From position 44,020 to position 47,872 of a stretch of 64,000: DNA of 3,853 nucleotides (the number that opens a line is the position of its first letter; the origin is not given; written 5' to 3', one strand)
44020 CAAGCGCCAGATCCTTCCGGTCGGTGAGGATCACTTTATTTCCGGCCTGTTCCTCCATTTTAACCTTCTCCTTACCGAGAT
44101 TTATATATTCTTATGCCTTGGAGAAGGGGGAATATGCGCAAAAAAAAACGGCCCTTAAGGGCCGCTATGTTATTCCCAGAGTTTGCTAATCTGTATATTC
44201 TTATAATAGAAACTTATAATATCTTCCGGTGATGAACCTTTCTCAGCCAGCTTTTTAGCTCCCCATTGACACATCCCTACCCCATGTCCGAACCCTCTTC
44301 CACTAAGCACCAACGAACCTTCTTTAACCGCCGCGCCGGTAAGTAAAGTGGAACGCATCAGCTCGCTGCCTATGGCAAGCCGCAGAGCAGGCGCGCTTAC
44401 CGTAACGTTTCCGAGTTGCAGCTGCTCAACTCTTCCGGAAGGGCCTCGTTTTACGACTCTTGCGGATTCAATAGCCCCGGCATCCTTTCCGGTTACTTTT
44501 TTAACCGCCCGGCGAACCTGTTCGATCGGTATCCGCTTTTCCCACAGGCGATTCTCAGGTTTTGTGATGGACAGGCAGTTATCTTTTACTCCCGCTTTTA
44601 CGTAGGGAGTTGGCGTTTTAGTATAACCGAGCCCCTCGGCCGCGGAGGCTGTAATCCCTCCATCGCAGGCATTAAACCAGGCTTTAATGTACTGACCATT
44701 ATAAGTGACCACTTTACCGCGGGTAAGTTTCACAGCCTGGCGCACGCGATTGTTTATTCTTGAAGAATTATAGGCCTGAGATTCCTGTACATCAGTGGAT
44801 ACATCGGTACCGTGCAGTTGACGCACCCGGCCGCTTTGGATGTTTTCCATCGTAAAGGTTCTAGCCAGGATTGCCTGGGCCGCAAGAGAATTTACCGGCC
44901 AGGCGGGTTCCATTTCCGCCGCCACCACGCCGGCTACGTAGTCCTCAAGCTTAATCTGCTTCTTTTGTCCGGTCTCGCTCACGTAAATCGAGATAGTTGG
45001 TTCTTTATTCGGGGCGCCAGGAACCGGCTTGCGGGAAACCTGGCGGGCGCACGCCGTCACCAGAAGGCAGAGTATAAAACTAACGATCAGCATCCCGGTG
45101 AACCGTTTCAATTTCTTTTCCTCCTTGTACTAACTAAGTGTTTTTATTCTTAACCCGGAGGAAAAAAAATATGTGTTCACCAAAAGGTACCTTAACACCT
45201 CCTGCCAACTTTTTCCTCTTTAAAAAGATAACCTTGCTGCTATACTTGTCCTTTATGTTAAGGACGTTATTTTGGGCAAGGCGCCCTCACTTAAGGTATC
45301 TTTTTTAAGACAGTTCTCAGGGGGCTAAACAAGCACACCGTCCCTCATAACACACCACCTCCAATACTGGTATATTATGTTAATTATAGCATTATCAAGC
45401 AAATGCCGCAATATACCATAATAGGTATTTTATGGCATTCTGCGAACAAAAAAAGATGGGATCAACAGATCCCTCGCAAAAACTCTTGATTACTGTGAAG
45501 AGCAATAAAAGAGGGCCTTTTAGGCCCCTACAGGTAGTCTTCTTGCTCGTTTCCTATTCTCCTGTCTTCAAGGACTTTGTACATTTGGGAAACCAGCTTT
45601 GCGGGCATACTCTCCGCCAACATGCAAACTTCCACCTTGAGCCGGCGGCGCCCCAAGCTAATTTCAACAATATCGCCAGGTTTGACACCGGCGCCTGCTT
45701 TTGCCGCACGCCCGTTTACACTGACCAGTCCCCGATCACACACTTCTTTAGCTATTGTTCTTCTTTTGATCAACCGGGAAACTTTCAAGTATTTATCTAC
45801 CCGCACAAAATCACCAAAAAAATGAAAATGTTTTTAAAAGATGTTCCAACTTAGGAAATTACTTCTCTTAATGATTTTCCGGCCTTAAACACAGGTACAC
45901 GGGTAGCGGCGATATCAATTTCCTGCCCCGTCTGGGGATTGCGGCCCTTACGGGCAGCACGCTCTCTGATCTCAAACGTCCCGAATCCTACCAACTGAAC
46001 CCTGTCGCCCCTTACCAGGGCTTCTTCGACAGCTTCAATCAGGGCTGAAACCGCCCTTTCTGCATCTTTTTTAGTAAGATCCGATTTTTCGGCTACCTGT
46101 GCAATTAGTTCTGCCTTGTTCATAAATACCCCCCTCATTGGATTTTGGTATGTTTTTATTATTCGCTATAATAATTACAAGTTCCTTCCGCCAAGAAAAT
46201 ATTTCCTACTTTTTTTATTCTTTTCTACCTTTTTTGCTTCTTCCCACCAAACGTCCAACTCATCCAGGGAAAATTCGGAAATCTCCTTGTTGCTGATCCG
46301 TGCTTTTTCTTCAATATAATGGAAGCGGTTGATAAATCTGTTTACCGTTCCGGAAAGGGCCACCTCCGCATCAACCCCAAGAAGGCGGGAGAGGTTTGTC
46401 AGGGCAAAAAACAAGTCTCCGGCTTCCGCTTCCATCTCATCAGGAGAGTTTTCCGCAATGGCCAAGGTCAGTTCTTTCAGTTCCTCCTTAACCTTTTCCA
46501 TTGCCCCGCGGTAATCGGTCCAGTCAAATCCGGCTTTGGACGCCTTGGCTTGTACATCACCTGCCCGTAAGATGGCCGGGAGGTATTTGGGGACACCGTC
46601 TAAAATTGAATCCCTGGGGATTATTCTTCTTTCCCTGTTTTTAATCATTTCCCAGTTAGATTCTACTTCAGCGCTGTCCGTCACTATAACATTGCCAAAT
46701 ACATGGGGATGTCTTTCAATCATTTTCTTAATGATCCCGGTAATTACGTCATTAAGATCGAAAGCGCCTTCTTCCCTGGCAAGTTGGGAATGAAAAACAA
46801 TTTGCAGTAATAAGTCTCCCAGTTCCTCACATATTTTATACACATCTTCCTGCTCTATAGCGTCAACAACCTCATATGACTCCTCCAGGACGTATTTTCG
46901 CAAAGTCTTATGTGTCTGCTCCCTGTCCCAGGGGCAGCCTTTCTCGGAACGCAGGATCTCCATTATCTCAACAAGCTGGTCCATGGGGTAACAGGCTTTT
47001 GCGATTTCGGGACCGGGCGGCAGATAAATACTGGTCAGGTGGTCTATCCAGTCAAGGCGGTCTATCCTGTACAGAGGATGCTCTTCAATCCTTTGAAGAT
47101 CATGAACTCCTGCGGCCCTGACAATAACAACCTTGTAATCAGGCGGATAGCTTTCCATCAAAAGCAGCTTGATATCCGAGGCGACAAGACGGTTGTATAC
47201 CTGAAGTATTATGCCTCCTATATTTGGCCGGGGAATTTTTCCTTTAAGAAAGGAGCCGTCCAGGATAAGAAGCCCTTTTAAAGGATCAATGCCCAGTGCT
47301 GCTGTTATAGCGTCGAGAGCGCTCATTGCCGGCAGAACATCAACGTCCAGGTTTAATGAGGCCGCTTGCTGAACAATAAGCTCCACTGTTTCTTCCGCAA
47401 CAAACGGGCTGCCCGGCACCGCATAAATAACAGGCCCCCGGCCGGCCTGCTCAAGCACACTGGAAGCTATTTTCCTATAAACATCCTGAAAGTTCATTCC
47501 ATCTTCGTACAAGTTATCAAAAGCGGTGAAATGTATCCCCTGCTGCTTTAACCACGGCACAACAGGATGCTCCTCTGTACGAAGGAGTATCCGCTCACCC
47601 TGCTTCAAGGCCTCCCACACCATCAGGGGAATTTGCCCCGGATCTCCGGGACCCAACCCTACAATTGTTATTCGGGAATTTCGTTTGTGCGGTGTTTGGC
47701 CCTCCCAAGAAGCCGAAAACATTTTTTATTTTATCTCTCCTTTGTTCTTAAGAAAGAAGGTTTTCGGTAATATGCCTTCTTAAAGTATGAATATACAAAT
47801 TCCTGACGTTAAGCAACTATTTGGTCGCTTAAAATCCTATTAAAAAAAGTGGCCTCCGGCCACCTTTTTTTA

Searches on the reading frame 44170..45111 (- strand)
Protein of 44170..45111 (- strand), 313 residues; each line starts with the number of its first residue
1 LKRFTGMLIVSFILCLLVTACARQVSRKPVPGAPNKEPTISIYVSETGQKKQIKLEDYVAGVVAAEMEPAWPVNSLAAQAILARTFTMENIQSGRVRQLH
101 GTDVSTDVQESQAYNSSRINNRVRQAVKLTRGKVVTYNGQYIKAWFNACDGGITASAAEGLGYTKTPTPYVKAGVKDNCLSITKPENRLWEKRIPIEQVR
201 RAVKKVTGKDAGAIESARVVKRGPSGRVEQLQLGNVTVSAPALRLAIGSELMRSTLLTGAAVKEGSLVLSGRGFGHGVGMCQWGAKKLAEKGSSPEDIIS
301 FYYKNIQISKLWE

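Call 7: search_protein_families(library=pfam, proteins=[window:44170-45111:-], max_evalue=0.001)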
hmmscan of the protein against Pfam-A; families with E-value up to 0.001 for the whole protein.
window:44170-45111:- (313 aa): 1 family
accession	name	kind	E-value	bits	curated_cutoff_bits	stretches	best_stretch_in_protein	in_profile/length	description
PF08486.15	SpoIID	-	1.2e-21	77.5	23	1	46-137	4-97/97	Stage II sporulation protein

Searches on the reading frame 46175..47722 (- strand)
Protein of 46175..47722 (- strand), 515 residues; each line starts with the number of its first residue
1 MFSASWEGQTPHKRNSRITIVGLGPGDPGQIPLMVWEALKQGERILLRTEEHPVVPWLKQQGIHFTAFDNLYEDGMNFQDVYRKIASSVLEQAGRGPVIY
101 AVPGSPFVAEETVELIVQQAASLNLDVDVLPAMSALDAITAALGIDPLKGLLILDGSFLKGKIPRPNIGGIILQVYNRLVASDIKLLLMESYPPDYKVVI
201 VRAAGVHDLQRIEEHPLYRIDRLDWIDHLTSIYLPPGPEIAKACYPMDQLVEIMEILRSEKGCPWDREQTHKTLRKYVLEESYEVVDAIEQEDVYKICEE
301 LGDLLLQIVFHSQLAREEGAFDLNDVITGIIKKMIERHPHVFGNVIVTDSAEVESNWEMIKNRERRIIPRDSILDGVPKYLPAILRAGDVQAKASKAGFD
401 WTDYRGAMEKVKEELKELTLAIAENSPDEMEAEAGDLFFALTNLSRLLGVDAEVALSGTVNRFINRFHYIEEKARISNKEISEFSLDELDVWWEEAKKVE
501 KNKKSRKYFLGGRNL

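Call 7: search_protein_families(library=pfam, proteins=[window:46175-47722:-], max_evalue=0.001)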
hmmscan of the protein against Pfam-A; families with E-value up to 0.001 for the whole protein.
window:46175-47722:- (515 aa): 3 families
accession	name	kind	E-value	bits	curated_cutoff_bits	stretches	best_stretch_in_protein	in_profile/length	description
PF03819.22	MazG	-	4.7e-38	129.7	22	2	269-342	1-74/74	MazG nucleotide pyrophosphohydrolase domain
PF00590.25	TP_methylase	-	3.2e-23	83.2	27.8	1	17-219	1-210/212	Tetrapyrrole (Corrin/Porphyrin) Methylases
PF01503.22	PRA-PH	-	9.5e-11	42.4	21.3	1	408-453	31-76/86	Phosphoribosyl-ATP pyrophosphohydrolase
